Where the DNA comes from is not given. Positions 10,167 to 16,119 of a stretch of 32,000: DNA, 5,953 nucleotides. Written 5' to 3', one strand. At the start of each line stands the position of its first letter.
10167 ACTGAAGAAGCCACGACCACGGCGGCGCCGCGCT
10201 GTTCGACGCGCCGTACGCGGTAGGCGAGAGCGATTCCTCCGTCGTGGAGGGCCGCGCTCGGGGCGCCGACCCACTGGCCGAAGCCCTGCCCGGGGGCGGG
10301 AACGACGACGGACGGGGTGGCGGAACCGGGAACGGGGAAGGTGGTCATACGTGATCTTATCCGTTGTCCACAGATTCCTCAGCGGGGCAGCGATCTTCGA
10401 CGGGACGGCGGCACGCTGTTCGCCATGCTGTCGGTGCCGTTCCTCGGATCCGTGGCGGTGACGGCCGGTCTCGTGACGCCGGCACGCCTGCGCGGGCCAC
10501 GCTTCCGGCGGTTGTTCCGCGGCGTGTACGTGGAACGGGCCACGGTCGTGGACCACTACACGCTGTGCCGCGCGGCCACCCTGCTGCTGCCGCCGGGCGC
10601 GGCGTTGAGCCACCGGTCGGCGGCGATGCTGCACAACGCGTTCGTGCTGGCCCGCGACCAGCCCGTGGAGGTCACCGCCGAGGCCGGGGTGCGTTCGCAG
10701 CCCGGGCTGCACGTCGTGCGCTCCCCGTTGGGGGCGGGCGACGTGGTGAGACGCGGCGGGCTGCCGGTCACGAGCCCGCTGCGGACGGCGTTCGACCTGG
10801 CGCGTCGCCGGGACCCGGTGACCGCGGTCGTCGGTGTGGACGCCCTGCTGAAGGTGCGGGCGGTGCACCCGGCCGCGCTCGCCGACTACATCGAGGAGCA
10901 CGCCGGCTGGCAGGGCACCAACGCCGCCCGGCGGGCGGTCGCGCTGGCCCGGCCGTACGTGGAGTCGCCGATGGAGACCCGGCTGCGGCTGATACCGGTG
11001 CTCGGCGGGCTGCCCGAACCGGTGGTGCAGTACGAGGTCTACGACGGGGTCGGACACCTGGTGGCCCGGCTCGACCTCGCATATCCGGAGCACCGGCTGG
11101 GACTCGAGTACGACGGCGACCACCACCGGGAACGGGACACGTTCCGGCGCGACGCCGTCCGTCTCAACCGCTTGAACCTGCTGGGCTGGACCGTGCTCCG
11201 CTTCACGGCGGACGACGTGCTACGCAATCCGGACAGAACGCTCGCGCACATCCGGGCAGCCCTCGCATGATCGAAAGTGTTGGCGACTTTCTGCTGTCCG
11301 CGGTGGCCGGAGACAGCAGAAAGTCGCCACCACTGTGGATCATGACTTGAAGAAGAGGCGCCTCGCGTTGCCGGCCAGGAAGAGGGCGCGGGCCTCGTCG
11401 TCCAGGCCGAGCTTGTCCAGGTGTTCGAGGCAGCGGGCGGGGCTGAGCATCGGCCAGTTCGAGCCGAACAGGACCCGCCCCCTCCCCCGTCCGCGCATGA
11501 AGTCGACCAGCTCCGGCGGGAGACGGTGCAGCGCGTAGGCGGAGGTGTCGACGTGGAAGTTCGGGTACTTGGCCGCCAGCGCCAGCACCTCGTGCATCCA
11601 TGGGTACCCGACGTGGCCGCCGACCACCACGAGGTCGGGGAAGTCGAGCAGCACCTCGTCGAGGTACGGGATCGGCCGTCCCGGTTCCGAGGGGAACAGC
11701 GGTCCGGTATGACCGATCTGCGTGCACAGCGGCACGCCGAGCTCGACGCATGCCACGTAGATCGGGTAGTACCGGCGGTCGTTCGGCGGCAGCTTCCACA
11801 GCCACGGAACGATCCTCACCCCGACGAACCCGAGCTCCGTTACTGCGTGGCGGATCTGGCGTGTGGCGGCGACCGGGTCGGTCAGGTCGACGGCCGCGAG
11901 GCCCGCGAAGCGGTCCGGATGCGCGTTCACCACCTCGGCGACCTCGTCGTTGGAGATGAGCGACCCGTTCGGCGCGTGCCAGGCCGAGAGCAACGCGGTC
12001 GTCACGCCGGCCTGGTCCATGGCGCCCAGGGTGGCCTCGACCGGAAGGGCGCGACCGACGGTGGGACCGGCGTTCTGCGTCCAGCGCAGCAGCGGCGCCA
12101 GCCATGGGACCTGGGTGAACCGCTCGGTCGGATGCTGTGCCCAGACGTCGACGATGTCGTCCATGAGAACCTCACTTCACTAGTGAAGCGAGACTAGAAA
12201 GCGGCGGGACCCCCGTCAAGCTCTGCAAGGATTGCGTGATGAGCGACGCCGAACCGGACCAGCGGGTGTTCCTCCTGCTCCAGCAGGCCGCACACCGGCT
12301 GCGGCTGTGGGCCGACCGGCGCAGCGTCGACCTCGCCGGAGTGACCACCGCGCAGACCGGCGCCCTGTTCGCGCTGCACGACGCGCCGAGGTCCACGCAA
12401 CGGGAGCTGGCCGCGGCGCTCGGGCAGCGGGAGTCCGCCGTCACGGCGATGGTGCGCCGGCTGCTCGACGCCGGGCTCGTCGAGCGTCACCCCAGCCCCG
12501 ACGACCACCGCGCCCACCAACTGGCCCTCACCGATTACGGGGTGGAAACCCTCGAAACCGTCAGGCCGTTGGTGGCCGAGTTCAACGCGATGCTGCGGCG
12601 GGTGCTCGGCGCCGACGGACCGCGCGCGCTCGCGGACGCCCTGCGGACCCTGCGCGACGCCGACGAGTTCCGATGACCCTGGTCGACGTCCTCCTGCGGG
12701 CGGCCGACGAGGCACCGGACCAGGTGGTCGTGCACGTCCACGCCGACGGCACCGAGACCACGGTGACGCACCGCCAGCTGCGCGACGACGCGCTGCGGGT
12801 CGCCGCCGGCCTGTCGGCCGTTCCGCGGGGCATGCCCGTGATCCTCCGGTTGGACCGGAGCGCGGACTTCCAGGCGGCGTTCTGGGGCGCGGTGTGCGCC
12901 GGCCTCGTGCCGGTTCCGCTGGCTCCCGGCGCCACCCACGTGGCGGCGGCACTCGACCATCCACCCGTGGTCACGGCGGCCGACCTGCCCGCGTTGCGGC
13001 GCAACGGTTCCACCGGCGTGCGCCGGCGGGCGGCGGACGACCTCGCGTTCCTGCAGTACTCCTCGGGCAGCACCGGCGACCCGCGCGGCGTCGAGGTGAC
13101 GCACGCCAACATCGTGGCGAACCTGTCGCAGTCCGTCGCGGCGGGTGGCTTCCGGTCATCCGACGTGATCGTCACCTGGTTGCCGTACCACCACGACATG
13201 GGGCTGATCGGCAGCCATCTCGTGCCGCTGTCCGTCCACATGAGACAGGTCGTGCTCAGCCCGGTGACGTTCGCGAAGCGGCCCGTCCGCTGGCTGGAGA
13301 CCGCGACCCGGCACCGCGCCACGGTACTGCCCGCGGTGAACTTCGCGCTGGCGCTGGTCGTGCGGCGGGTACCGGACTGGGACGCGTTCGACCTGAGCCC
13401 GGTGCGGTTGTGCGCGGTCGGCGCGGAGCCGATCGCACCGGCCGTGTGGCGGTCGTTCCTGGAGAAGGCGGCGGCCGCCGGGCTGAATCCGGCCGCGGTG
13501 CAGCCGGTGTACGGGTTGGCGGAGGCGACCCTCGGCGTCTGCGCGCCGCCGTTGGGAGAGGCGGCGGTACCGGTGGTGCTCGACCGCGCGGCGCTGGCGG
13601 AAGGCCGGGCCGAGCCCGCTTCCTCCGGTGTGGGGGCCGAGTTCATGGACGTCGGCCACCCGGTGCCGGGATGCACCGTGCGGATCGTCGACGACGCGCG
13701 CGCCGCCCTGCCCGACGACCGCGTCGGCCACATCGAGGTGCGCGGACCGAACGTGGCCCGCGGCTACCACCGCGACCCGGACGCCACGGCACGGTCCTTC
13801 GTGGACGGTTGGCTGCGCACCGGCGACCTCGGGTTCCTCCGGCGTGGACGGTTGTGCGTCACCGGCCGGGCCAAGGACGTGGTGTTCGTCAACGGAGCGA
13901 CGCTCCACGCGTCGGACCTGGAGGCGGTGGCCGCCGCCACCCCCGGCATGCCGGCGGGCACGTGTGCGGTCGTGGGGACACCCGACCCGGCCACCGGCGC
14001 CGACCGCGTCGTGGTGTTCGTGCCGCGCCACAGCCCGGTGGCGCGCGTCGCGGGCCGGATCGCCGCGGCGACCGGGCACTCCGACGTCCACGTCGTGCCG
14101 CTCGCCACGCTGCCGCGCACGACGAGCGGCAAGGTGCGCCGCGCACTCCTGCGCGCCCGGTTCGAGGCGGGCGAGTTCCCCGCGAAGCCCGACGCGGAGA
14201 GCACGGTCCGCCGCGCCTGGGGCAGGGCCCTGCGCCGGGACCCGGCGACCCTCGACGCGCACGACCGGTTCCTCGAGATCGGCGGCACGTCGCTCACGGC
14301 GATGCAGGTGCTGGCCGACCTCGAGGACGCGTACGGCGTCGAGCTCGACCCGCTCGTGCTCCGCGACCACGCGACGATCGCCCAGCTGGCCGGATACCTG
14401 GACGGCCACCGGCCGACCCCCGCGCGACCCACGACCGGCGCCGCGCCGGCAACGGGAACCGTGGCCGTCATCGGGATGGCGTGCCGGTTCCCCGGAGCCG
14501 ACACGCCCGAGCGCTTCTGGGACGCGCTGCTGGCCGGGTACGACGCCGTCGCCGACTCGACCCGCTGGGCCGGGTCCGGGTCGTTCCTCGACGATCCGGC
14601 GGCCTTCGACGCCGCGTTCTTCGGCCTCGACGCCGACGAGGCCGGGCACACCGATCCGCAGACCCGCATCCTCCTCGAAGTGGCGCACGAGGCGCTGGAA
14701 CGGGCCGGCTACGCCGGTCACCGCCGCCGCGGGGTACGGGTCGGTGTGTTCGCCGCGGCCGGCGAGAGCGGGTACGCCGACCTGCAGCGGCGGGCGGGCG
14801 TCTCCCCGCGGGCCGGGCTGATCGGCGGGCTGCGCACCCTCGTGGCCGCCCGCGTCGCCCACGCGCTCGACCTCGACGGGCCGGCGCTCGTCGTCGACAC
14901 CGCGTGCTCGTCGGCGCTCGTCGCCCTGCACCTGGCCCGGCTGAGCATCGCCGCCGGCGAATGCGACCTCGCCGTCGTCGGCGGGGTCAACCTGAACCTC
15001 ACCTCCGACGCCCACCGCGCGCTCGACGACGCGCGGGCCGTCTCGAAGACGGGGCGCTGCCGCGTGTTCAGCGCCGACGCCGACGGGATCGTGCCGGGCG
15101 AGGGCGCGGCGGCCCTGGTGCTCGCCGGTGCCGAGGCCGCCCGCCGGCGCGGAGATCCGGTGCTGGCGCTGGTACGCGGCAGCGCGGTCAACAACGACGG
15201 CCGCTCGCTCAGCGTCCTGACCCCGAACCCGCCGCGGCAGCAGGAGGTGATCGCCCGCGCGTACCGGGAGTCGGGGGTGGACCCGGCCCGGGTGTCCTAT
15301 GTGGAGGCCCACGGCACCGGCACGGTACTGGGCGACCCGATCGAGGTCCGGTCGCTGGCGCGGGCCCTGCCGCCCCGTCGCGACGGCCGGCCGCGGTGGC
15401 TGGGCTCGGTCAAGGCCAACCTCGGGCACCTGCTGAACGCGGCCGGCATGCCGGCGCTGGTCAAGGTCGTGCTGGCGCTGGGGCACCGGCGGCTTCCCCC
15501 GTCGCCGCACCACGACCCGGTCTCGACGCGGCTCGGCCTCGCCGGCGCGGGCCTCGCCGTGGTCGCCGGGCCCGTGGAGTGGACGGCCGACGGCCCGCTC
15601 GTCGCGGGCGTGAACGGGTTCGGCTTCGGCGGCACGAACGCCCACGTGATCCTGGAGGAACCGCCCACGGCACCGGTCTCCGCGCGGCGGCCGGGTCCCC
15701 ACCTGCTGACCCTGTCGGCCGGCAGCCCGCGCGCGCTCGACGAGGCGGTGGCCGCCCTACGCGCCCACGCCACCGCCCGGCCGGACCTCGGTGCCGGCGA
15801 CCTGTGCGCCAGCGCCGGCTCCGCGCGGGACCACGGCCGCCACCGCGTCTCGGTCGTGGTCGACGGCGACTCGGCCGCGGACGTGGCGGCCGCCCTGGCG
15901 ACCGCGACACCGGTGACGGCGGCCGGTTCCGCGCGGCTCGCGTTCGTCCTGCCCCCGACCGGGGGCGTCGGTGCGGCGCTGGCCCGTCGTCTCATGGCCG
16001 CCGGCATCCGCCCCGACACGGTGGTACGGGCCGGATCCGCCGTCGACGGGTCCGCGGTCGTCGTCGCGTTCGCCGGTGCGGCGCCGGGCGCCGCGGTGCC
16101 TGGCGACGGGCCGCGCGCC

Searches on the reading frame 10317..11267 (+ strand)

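Call 16: search_protein_families(library=pfam, proteins=[window:10317-11267:+], max_evalue=0.001)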
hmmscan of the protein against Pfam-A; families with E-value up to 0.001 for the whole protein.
window:10317-11267:+ (317 aa): 2 families
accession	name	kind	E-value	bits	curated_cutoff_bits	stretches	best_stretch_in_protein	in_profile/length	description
PF04480.18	DUF559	-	1.6e-10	41.3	20.6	1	253-316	47-108/109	Protein of unknown function (DUF559)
PF18741.7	MTES_1575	-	3.5e-09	37.1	38.2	1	239-316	14-96/96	REase_MTES_1575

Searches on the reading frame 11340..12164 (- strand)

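Call 16: search_protein_families(library=pfam, proteins=[window:11340-12164:-], max_evalue=0.001)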
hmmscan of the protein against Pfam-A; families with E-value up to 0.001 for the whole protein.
window:11340-12164:- (274 aa): 1 family
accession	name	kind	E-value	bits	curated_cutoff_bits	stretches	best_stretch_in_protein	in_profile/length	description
PF04909.20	Amidohydro_2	-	5.7e-43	148.2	26.4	1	28-272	22-288/289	Amidohydrolase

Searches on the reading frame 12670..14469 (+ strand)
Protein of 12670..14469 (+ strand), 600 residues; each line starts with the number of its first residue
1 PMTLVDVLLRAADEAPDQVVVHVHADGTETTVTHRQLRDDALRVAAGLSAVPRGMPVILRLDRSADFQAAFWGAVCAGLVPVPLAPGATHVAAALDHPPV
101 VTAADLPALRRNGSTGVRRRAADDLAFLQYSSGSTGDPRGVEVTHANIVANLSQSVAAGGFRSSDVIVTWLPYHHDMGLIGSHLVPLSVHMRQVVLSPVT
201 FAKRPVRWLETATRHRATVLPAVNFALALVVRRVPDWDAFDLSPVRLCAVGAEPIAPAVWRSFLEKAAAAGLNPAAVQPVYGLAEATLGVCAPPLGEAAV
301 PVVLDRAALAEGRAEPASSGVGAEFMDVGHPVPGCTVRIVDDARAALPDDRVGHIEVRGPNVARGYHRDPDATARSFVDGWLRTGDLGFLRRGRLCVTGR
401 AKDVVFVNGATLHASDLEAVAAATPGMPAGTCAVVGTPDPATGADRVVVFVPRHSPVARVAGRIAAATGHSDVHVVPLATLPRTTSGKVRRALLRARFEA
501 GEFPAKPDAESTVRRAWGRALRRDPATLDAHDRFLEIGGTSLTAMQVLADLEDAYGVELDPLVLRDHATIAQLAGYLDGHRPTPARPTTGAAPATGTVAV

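Call 21: search_protein_families(library=pfam, proteins=[window:12670-14469:+], max_evalue=0.01)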
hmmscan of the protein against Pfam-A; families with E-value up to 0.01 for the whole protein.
window:12670-14469:+ (600 aa): 3 families
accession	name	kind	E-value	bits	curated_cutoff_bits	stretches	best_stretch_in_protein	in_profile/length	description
PF00501.34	AMP-binding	-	1.3e-57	195.9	29.9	2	117-367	156-384/384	AMP-binding enzyme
PF00550.31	PP-binding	-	3.6e-15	56.4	20.8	1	512-577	2-67/67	Phosphopantetheine attachment site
PF13193.12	AMP-binding_C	-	0.00028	22.2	24.5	1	430-488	13-76/76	AMP-binding enzyme C-terminal domain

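Call 44: find_homologous_proteins(query=window:12673-14160:+, max_evalue=1e-60)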
Query window:12673-14160:+ (496 aa): 1314 proteins with E <= 1e-60 among 8000 candidates; the best 120 are listed.
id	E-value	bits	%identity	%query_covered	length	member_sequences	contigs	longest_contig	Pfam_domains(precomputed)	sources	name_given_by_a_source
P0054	4.9e-172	591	61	98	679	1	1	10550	PF00501.35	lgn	-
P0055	9.9e-166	570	59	100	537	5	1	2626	PF00501.35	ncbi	ncbi:fatty acyl-AMP ligase, partial [Streptomyces sp. SID7958]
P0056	1.7e-163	563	57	100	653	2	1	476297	PF00501.35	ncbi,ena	-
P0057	2.5e-163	562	58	100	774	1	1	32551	PF00550.32,PF00501.35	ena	-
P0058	2.1e-162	559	58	100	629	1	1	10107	PF00501.35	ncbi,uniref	ncbi:AMP-binding protein, partial [Streptomyces viridochromogenes]|uniref:AMP-binding protein n=1 Ta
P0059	7.1e-162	557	59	100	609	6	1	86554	PF00550.32,PF00501.35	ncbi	ncbi:hypothetical protein AN221_07400, partial [Streptomyces nanshensis]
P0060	1.9e-161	556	57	100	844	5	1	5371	PF00109.33,PF00550.32,PF00501.35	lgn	-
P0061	2.0e-161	556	57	100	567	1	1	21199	PF00501.35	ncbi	ncbi:polyketide synthase, partial [Streptomyces zinciresistens K42]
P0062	2.6e-160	552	58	100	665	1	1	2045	PF00550.32,PF00501.35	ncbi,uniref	ncbi:non-ribosomal peptide synthetase, partial [Streptomyces sp. H28]|uniref:non-ribosomal peptide s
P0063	5.2e-160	551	58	100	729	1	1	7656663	PF00550.32,PF00501.35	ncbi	-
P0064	9.6e-159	547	57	100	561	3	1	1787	PF00501.35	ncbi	ncbi:AMP-binding protein, partial [Streptomyces sp. NPDC005009]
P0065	1.1e-158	547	57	100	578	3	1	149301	PF00501.35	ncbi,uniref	ncbi:AMP-binding protein, partial [Streptomyces capillispiralis]|uniref:AMP-binding protein n=1 Tax=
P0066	5.4e-158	545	57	100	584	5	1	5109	PF00501.35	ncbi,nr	ncbi:fatty acyl-AMP ligase, partial [Streptomyces sp. SID10692]|nr:fatty acyl-AMP ligase [Streptomyc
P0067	1.2e-157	543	58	99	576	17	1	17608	PF00501.35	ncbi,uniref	ncbi:AMP-binding protein, partial [Streptomyces griseus]|uniref:AMP-binding protein n=1 Tax=Streptom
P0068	1.8e-156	540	56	100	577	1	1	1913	PF00501.35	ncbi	ncbi:AMP-binding protein, partial [Streptomyces sparsus]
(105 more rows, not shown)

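Call 45: find_encoding_contigs(protein=P0063, flank=10000, max_places=1)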
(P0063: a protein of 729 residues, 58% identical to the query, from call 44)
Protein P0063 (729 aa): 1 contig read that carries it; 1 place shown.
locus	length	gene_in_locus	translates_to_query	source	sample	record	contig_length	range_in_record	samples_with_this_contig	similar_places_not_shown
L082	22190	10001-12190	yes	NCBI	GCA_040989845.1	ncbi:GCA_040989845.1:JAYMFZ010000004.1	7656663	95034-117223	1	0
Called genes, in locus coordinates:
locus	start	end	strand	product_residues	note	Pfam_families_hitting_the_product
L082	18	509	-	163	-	PF16571:FBP_C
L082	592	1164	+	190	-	PF13305:TetR_C_33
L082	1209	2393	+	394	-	PF21181:SsfX3_N, PF14606:Lipase_GDSL_3 (weak), PF13472:Lipase_GDSL_2 (weak)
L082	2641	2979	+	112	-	-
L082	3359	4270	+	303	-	PF02146:SIR2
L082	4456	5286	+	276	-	PF00248:Aldo_ket_red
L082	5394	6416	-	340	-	PF01497:Peripla_BP_2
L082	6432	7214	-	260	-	PF13191:AAA_16 (weak), PF00005:ABC_tran, PF13304:AAA_21 (weak)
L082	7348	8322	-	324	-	PF01032:FecCD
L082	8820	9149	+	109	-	PF03992:ABM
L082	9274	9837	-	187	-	PF13671:AAA_33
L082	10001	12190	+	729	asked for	PF00501:AMP-binding, PF00550:PP-binding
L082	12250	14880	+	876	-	PF00109:ketoacyl-synt, PF00108:Thiolase_N (faint), PF02801:Ketoacyl-synt_C, PF16197:KAsynt_C_assoc, PF22621:CurL-like_PKS_C, PF00698:Acyl_transf_1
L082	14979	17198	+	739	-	PF00106:adh_short, PF01370:Epimerase, PF08659:KR, PF13561:adh_short_C2, PF00550:PP-binding, PF00668:Condensation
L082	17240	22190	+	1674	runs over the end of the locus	PF00668:Condensation, PF00501:AMP-binding, PF13193:AMP-binding_C, PF00550:PP-binding, PF00668:Condensation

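Call 46: find_encoding_contigs(protein=P0056, flank=10000, max_places=1)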
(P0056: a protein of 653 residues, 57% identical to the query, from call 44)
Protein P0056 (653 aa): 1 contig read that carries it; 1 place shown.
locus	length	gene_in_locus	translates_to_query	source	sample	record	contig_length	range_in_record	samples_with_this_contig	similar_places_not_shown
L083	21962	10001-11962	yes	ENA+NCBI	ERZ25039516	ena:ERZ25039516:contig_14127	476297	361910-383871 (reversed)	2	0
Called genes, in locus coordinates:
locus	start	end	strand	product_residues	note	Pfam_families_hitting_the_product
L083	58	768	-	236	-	PF01323:DSBA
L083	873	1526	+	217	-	PF01638:HxlR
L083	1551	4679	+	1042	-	PF00754:F5_F8_type_C, PF22633:F5_F8_type_C_2, PF00754:F5_F8_type_C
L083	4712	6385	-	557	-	PF00515:TPR_1 (faint), PF07719:TPR_2 (faint), PF13181:TPR_8 (faint), PF13414:TPR_11 (faint), PF14559:TPR_19 (faint)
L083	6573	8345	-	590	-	PF01447:Peptidase_M4, PF02868:Peptidase_M4_C, PF05345:He_PIG, PF01483:P_proprotein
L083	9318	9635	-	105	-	-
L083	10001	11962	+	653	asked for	PF00501:AMP-binding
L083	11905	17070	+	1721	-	PF00109:ketoacyl-synt, PF02801:Ketoacyl-synt_C, PF16197:KAsynt_C_assoc, PF22621:CurL-like_PKS_C, PF00698:Acyl_transf_1, PF00106:adh_short, PF01370:Epimerase, PF08659:KR, +3 more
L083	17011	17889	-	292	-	-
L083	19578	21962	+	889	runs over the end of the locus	PF00668:Condensation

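Call 47: find_encoding_contigs(protein=P0065, flank=10000, max_places=1)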
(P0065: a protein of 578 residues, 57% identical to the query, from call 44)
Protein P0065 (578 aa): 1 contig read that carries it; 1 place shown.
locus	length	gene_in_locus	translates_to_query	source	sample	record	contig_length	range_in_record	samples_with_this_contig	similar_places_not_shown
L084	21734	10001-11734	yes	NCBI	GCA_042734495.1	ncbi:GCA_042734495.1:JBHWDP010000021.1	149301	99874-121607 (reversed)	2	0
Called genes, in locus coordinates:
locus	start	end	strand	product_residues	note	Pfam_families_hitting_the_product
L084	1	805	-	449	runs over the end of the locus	PF07992:Pyr_redox_2 (faint), PF13434:Lys_Orn_oxgnase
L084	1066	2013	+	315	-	PF00551:Formyl_trans_N, PF02911:Formyl_trans_C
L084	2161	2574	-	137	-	PF10604:Polyketide_cyc2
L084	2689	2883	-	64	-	PF11387:DUF2795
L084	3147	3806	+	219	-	PF01553:Acyltransferase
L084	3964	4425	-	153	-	-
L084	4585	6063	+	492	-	PF04107:GCS2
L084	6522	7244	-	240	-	PF00941:FAD_binding_5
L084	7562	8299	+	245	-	PF01471:PG_binding_1, PF08291:Peptidase_M15_3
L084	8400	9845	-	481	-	PF05406:WGR, PF13570:Beta-prop_ACSF4, PF13360:PQQ_2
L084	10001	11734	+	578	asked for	PF00501:AMP-binding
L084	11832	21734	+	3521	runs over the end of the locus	-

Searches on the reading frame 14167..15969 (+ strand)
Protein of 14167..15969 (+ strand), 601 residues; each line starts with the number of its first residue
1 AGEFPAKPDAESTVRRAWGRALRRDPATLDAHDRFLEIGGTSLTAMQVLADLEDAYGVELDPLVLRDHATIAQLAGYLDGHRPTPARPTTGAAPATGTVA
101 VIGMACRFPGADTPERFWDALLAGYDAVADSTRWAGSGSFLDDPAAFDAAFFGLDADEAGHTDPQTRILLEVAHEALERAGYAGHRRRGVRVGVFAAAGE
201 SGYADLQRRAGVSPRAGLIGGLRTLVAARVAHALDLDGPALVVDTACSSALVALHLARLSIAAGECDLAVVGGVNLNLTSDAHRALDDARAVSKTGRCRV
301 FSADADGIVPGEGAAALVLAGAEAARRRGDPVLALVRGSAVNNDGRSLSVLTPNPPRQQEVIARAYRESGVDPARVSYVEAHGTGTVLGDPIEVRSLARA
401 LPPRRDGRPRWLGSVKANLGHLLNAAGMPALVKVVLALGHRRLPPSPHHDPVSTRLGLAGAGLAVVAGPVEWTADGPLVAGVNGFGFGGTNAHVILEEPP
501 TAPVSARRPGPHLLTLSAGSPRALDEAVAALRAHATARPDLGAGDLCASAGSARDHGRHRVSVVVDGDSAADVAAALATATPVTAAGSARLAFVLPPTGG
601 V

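Call 21: search_protein_families(library=pfam, proteins=[window:14167-15969:+], max_evalue=0.01)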
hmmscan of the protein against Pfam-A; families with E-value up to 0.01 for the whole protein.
window:14167-15969:+ (601 aa): 6 families
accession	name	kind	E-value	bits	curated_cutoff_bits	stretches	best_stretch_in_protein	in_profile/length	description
PF00109.32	ketoacyl-synt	-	4.2e-67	226.8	20.8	1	98-323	3-250/252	Beta-ketoacyl synthase, N-terminal domain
PF02801.28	Ketoacyl-synt_C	-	1.1e-37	129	20.8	1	333-448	1-117/119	Beta-ketoacyl synthase, C-terminal domain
PF00550.31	PP-binding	-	3e-15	56.6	20.8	1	13-78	2-67/67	Phosphopantetheine attachment site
PF16197.11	KAsynt_C_assoc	-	1.4e-14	54.8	33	1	458-546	8-95/111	Ketoacyl-synthetase C-terminal extension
PF22621.2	CurL-like_PKS_C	-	1.2e-10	41.6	27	1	512-566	1-55/64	CurL-like, PKS C-terminal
PF00108.29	Thiolase_N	-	4.3e-06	26.7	26.4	1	226-283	62-120/260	Thiolase, N-terminal domain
